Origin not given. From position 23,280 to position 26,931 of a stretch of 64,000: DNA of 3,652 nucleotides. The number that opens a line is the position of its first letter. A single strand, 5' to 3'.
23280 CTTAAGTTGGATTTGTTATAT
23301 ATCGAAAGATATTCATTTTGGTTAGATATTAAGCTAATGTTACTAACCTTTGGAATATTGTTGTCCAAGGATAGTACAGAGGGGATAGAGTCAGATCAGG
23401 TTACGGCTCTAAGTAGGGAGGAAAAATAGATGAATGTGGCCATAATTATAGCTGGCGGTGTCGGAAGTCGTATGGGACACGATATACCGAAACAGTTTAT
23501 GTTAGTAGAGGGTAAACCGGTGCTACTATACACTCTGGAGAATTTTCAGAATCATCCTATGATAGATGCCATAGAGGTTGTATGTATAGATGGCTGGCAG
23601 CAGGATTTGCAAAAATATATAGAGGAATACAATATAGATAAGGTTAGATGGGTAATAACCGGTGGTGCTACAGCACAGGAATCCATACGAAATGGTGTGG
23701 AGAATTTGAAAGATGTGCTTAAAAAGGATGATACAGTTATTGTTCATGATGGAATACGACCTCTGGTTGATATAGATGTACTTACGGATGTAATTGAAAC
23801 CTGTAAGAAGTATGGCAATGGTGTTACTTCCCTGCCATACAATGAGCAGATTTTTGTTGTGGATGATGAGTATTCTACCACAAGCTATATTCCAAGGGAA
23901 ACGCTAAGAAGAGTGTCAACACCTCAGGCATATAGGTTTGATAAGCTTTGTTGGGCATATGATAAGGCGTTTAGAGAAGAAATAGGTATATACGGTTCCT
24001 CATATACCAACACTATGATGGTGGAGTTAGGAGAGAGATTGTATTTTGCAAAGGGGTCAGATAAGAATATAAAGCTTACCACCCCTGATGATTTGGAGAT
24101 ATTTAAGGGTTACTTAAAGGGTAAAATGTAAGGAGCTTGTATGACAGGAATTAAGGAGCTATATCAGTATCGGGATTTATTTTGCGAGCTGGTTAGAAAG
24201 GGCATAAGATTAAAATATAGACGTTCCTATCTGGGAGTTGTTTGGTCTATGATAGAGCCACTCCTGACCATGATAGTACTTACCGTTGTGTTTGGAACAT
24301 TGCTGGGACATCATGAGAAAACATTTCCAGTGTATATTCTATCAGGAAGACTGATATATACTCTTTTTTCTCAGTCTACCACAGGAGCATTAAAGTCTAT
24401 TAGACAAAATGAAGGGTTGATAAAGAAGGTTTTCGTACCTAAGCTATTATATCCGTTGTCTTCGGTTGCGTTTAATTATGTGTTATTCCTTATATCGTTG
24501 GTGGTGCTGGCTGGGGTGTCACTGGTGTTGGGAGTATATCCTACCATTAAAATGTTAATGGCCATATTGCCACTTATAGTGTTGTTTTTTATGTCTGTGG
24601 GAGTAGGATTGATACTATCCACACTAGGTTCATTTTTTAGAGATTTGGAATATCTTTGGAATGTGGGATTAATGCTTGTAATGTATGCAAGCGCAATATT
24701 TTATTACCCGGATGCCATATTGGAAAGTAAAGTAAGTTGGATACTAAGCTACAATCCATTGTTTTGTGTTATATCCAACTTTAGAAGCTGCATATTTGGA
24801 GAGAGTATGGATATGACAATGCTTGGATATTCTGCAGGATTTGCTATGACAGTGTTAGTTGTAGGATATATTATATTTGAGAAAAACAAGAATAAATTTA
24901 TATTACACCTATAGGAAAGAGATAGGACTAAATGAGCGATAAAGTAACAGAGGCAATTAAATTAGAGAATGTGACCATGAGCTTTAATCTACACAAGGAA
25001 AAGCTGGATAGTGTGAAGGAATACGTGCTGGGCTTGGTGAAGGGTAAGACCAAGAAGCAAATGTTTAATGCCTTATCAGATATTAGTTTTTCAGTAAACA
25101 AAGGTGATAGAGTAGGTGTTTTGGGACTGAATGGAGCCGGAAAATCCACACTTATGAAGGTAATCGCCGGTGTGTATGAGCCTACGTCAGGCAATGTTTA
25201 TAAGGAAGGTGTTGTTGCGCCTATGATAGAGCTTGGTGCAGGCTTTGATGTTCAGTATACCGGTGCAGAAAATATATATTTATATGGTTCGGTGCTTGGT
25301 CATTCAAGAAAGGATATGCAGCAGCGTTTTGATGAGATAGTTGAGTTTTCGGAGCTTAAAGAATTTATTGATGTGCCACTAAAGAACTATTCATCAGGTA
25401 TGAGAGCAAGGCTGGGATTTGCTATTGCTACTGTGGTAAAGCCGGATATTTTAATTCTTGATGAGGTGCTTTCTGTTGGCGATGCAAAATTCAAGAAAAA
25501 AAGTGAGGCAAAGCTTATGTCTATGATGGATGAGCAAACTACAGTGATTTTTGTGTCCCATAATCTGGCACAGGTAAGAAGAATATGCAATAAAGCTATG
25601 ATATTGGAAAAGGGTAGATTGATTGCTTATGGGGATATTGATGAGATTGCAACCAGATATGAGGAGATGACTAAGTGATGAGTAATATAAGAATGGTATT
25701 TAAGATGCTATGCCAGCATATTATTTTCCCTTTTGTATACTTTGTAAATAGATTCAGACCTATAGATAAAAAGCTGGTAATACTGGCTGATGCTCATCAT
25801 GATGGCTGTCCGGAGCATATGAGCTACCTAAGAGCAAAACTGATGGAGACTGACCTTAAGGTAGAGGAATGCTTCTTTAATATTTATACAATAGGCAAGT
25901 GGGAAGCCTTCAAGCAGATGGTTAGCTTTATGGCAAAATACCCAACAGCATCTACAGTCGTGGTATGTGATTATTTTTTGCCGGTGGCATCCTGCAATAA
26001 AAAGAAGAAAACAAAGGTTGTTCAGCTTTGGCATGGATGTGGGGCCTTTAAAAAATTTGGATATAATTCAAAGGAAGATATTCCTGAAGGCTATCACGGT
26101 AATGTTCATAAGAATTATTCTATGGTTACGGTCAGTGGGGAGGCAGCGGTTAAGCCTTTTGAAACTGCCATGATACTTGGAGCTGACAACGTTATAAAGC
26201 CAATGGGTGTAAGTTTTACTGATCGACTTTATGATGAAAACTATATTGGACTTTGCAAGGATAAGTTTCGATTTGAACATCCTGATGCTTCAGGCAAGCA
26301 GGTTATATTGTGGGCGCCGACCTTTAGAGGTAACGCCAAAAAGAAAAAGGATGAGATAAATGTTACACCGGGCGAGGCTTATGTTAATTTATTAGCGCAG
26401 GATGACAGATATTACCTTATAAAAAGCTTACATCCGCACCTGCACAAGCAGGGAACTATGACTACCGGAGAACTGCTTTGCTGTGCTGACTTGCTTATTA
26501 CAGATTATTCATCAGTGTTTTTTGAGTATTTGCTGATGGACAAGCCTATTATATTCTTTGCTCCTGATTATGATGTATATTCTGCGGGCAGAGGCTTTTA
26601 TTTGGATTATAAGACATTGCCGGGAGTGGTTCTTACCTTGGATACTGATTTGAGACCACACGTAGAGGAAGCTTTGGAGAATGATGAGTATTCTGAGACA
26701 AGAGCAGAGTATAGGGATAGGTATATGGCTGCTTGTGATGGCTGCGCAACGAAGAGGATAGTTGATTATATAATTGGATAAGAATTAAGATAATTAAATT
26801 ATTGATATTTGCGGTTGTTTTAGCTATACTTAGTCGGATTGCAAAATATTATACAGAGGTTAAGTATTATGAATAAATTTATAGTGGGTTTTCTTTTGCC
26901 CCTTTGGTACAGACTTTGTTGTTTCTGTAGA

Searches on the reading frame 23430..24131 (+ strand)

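Call 80: search_protein_families(library=pfam, proteins=[window:23430-24131:+], max_evalue=0.00001)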
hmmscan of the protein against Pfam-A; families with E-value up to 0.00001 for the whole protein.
window:23430-24131:+ (233 aa): 2 families
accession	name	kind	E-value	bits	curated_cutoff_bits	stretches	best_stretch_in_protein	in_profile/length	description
PF01128.25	IspD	-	7.5e-38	130.9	27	1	3-229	2-219/221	2-C-methyl-D-erythritol 4-phosphate cytidylyltransferase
PF12804.13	NTP_transf_3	-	1.4e-10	42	27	1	4-140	1-126/160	MobA-like NTP transferase domain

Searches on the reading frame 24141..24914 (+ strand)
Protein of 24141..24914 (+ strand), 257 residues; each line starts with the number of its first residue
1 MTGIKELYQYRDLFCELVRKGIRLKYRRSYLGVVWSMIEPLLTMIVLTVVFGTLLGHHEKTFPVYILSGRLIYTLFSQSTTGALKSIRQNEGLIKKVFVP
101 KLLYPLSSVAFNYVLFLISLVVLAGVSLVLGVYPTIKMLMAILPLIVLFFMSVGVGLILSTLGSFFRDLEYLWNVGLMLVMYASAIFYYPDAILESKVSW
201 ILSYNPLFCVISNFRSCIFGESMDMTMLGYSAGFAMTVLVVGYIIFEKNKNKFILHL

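Call 80: search_protein_families(library=pfam, proteins=[window:24141-24914:+], max_evalue=0.00001)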
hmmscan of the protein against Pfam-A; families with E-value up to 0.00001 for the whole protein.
window:24141-24914:+ (257 aa): 1 family
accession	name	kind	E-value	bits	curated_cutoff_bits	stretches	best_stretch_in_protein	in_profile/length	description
PF01061.29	ABC2_membrane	-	2.9e-17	63.3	26.9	1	14-219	3-211/211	ABC-2 type transporter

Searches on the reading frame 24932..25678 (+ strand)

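Call 80: search_protein_families(library=pfam, proteins=[window:24932-25678:+], max_evalue=0.00001)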
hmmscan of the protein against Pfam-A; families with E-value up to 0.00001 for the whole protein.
window:24932-25678:+ (248 aa): 1 family
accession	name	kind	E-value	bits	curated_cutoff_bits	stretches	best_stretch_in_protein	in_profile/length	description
PF00005.33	ABC_tran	-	2.6e-23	83.6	25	1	48-179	1-135/137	ABC transporter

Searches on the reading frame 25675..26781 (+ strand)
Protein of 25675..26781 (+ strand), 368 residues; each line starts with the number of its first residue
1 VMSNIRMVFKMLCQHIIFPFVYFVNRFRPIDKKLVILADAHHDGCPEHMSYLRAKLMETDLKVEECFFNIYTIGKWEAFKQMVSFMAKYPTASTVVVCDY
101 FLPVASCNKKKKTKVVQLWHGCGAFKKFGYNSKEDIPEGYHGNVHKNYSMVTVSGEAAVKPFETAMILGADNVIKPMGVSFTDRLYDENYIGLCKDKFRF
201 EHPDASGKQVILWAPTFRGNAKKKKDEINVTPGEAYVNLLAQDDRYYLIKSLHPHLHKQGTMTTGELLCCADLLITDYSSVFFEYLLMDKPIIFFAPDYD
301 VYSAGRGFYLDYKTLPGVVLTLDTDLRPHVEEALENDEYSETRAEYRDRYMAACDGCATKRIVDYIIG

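Call 70: search_protein_families(library=pfam, proteins=[window:25675-26781:+], max_evalue=0.001)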
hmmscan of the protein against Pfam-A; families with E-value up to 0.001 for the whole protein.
window:25675-26781:+ (368 aa): 1 family
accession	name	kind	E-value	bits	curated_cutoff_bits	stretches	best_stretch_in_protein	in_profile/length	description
PF04464.20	Glyphos_transf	-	1.2e-50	173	22.1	1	21-367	2-366/367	CDP-Glycerol:Poly(glycerophosphate) glycerophosphotransferase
